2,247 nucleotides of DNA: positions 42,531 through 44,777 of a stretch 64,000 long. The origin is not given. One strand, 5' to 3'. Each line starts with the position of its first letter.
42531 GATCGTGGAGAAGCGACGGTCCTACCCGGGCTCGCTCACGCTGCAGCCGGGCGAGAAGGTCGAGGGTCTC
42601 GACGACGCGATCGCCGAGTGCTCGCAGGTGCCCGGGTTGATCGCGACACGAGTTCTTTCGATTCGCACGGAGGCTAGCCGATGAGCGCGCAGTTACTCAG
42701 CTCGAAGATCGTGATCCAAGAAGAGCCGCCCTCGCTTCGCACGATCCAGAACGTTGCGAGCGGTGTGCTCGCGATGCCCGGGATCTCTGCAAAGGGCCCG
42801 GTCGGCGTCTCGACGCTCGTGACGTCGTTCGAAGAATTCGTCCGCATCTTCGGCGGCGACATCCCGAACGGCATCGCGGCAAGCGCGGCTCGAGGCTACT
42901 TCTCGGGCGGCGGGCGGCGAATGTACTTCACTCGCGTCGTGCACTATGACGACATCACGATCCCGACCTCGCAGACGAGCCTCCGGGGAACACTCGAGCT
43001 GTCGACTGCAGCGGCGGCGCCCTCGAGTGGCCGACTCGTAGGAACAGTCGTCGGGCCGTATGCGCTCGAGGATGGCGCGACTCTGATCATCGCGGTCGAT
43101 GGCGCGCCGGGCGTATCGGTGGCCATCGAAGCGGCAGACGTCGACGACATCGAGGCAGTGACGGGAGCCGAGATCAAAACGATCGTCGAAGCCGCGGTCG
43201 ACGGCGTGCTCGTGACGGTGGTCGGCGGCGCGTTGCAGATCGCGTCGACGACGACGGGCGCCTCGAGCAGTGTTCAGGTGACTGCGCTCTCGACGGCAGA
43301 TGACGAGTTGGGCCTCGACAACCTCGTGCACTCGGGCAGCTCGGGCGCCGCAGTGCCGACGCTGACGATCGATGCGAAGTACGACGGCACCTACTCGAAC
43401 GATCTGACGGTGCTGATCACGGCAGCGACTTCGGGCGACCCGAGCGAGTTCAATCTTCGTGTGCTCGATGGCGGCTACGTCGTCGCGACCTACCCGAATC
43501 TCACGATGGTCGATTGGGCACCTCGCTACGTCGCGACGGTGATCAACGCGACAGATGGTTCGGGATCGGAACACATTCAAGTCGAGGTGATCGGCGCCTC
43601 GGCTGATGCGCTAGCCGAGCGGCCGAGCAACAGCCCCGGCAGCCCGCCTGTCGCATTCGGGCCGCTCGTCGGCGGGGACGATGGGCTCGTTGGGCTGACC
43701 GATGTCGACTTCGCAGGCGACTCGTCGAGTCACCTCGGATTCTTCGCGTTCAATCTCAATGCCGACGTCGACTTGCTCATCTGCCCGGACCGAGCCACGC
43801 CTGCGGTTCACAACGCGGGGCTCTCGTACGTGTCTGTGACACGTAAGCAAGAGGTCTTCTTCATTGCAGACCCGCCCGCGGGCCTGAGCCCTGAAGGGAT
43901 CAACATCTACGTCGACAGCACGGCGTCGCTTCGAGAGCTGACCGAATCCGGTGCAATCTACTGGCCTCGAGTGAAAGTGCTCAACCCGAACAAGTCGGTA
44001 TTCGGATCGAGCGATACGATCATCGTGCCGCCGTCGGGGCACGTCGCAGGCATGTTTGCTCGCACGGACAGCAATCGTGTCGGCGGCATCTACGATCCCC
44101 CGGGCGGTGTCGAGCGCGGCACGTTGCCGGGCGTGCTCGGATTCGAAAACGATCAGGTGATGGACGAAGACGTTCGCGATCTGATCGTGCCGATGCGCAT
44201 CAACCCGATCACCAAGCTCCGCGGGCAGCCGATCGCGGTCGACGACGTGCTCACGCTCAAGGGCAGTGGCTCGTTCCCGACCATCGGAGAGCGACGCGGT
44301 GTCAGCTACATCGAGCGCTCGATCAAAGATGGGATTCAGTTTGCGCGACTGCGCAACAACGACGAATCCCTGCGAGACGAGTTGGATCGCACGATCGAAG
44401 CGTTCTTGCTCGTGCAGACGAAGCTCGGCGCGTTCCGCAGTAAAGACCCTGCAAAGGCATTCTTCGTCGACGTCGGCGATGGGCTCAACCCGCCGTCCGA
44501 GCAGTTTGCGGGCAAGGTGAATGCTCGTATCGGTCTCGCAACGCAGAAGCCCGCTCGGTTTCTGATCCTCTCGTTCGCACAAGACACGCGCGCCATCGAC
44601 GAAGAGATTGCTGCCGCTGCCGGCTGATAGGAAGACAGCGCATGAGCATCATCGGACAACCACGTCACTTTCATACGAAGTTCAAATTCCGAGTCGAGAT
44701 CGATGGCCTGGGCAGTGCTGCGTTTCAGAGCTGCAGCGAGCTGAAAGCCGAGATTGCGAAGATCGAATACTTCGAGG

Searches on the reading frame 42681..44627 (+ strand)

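Call 10: search_protein_families(library=pfam, proteins=[window:42681-44627:+], max_evalue=0.01)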
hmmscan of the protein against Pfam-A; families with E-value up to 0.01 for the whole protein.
window:42681-44627:+ (648 aa): 1 family
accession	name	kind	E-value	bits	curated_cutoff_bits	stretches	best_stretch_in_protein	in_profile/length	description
PF04984.19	Phage_sheath_1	-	7.7e-05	23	31.4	1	354-518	11-160/168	Phage tail sheath protein subtilisin-like domain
